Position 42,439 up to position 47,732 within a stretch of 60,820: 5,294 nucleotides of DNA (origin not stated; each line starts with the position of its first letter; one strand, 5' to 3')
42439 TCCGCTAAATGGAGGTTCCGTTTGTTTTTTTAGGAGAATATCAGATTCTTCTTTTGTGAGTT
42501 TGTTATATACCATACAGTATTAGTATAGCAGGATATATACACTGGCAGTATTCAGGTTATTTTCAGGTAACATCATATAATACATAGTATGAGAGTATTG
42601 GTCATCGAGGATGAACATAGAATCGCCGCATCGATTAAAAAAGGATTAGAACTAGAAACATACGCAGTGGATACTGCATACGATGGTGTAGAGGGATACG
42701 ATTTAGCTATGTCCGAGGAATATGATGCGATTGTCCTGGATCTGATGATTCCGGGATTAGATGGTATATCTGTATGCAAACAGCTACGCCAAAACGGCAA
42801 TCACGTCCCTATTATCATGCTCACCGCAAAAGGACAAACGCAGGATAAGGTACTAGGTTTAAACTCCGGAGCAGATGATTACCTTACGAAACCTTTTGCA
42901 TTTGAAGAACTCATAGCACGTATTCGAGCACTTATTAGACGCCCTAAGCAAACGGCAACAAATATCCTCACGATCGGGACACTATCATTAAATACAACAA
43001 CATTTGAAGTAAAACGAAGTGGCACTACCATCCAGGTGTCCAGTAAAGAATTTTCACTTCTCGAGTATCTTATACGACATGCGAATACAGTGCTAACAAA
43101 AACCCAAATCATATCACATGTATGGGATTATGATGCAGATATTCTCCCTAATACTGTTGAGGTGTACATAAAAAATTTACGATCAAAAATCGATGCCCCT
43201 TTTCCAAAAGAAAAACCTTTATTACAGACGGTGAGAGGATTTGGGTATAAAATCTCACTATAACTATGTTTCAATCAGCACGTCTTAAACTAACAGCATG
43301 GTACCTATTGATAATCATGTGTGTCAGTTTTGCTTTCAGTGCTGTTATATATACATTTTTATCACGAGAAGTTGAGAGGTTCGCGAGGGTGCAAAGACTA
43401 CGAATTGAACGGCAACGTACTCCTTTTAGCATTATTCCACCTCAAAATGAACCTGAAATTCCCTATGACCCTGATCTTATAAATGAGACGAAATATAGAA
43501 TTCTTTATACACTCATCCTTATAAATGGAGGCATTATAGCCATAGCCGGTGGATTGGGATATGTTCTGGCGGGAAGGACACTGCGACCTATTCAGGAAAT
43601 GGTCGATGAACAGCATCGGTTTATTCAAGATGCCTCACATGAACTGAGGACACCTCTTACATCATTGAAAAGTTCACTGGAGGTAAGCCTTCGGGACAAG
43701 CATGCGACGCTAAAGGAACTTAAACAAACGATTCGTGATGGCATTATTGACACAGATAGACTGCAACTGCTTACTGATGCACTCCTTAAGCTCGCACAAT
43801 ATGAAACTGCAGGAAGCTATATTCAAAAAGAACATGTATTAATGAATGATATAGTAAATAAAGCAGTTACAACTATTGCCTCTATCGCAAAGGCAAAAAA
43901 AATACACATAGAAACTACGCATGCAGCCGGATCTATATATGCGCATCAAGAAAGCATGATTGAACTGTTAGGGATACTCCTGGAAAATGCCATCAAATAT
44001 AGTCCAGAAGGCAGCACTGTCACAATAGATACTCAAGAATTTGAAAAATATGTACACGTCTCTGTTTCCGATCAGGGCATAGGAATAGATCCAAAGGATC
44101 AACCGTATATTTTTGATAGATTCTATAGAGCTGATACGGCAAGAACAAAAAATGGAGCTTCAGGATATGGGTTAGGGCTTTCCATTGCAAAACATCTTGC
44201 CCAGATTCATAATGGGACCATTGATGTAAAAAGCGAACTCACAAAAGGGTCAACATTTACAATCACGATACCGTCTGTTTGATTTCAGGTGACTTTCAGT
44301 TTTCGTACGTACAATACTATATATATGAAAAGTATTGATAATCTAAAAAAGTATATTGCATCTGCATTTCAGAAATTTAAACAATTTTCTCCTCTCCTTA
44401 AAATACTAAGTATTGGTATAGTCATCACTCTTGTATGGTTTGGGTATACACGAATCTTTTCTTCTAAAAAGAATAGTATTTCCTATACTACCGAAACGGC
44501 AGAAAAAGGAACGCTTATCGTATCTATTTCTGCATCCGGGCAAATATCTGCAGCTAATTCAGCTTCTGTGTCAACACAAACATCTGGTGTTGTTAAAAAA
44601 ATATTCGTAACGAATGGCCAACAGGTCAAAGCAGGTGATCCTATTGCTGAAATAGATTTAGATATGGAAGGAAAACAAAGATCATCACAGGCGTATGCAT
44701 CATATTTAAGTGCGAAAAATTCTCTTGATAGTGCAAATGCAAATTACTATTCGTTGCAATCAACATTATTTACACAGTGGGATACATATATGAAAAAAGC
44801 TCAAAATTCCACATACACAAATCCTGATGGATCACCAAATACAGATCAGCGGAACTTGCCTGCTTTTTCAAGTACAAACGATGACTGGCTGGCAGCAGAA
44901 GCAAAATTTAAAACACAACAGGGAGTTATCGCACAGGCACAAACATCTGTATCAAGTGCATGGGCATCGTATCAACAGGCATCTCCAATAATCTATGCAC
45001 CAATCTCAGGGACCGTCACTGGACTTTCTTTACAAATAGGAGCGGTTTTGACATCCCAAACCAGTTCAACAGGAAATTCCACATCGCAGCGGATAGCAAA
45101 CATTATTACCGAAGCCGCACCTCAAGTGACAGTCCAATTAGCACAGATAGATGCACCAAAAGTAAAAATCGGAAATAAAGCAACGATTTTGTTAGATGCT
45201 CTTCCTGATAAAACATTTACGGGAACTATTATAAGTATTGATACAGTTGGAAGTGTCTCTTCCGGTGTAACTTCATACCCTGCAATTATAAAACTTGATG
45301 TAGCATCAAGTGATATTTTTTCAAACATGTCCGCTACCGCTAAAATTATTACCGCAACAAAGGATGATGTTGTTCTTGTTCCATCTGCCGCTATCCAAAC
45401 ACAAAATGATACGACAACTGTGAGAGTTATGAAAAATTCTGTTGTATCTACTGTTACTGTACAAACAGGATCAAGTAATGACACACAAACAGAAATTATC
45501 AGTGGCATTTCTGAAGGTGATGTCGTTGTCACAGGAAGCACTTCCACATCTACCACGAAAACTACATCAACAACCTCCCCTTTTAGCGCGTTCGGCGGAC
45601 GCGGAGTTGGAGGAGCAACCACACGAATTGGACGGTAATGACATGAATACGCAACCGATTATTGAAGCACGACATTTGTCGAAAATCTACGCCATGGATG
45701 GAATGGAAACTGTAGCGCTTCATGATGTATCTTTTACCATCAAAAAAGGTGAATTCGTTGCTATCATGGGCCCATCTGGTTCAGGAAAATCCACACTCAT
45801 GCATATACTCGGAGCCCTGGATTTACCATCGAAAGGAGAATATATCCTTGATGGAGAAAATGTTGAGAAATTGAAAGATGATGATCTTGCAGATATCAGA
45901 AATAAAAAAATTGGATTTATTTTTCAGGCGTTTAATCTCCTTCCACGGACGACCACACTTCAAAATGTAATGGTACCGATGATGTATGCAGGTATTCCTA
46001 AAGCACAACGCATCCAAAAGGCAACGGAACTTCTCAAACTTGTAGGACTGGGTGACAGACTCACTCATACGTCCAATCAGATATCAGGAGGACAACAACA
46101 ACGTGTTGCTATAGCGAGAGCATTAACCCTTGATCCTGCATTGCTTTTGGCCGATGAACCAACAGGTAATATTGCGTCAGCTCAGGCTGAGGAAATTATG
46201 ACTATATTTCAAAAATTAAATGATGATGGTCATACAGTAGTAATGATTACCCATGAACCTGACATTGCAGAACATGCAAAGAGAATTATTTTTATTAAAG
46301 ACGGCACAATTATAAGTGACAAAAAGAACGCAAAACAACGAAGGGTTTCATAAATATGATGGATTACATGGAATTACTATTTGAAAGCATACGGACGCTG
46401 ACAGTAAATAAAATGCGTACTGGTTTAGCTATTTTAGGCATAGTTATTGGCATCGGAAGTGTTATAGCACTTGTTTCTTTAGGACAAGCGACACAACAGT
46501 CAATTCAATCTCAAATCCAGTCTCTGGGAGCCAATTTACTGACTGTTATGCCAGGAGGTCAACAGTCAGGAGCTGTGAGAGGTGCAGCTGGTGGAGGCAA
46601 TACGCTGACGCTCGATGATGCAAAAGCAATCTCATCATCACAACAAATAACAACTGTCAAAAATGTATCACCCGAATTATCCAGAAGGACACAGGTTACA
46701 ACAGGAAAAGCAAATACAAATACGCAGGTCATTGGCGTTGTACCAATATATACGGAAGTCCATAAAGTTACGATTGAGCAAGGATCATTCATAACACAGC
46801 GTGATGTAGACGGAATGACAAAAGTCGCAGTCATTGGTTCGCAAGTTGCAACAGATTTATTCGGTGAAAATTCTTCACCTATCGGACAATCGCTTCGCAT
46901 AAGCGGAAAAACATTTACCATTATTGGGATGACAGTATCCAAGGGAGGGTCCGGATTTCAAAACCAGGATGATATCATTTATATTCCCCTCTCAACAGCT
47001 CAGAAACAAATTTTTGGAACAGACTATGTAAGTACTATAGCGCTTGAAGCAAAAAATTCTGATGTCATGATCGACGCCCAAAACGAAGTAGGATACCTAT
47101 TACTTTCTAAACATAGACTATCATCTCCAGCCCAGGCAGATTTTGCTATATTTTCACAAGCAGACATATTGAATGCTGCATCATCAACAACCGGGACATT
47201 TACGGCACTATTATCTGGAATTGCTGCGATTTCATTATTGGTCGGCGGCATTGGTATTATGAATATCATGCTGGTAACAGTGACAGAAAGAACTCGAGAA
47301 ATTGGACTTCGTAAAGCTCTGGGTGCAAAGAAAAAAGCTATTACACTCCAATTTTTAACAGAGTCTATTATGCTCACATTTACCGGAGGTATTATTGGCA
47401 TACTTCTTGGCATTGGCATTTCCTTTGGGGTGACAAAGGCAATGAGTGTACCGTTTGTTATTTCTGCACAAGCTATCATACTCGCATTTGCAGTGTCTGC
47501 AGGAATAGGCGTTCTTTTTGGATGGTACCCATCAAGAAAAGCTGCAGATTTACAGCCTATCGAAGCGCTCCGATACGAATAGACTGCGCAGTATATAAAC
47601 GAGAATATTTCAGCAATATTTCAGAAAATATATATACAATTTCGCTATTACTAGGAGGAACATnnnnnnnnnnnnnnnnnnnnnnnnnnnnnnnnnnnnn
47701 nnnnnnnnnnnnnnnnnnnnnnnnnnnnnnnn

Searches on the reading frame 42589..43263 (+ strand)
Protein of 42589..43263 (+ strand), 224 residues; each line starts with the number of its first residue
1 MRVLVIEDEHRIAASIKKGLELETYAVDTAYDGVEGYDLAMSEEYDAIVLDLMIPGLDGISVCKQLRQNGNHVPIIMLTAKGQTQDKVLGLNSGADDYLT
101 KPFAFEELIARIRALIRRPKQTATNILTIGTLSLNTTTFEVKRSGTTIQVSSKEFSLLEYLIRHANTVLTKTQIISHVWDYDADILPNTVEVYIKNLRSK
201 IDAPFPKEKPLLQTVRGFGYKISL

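Call 89: search_protein_families(library=pfam, proteins=[window:42589-43263:+], max_evalue=0.000001)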
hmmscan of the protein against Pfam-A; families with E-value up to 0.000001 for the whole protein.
window:42589-43263:+ (224 aa): 2 families
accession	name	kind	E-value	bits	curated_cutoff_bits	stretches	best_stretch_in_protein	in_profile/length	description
PF00072.30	Response_reg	-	8.6e-31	106.8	30.2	1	3-113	1-111/111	Response regulator receiver domain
PF00486.34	Trans_reg_C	-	1.7e-25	89.3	26.2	1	145-221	1-76/77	Transcriptional regulatory protein, C terminal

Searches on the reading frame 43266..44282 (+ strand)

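Call 89: search_protein_families(library=pfam, proteins=[window:43266-44282:+], max_evalue=0.000001)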
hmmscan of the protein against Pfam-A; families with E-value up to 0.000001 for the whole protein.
window:43266-44282:+ (338 aa): 2 families
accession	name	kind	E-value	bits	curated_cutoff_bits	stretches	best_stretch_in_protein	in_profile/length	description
PF02518.31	HATPase_c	-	3.5e-27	95.5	26.4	1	229-336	4-108/111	Histidine kinase-, DNA gyrase B-, and HSP90-like ATPase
PF00512.31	HisKA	-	5.2e-11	42.9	26.9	1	116-180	2-64/66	His Kinase A (phospho-acceptor) domain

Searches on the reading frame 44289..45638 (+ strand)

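Call 89: search_protein_families(library=pfam, proteins=[window:44289-45638:+], max_evalue=0.000001)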
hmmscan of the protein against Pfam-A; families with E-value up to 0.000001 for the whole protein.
window:44289-45638:+ (449 aa): 3 families
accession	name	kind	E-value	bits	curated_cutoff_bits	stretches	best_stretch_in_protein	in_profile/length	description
PF16576.10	HlyD_D23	-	2.6e-12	46.9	30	1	79-318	5-185/214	Barrel-sandwich domain of CusB or HlyD membrane-fusion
PF13533.13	Biotin_lipoyl_2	-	4.1e-10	39.7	29.8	1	93-123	2-32/32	Biotin-lipoyl like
PF13437.12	HlyD_3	-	1.5e-09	39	22.2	1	235-339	2-96/106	HlyD family secretion protein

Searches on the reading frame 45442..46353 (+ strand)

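Call 89: search_protein_families(library=pfam, proteins=[window:45442-46353:+], max_evalue=0.000001)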
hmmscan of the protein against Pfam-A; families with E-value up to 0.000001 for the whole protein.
window:45442-46353:+ (303 aa): 1 family
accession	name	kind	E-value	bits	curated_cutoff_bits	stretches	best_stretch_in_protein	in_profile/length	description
PF00005.33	ABC_tran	-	7e-35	121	25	1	93-241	1-136/137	ABC transporter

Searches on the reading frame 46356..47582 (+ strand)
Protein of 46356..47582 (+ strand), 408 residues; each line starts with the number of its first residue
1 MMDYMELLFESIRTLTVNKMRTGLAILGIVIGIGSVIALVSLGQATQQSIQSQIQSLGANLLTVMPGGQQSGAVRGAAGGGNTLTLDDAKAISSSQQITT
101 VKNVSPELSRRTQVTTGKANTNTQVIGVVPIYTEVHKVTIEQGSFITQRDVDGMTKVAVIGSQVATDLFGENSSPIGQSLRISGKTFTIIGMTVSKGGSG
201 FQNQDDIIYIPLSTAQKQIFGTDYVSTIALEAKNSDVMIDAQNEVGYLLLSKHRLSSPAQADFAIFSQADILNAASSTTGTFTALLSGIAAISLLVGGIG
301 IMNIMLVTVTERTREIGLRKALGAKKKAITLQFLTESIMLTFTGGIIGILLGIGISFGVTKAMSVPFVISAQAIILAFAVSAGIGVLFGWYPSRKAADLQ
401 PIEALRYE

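Call 89: search_protein_families(library=pfam, proteins=[window:46356-47582:+], max_evalue=0.000001)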
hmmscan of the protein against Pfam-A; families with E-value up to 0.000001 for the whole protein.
window:46356-47582:+ (408 aa): 2 families
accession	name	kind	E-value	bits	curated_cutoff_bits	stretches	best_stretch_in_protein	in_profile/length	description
PF12704.14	MacB_PCD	-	1.8e-45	156.2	27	1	22-245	1-204/207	MacB-like periplasmic core domain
PF02687.27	FtsX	-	2.7e-22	79.5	25.5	1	289-400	3-119/120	FtsX-like permease C-terminal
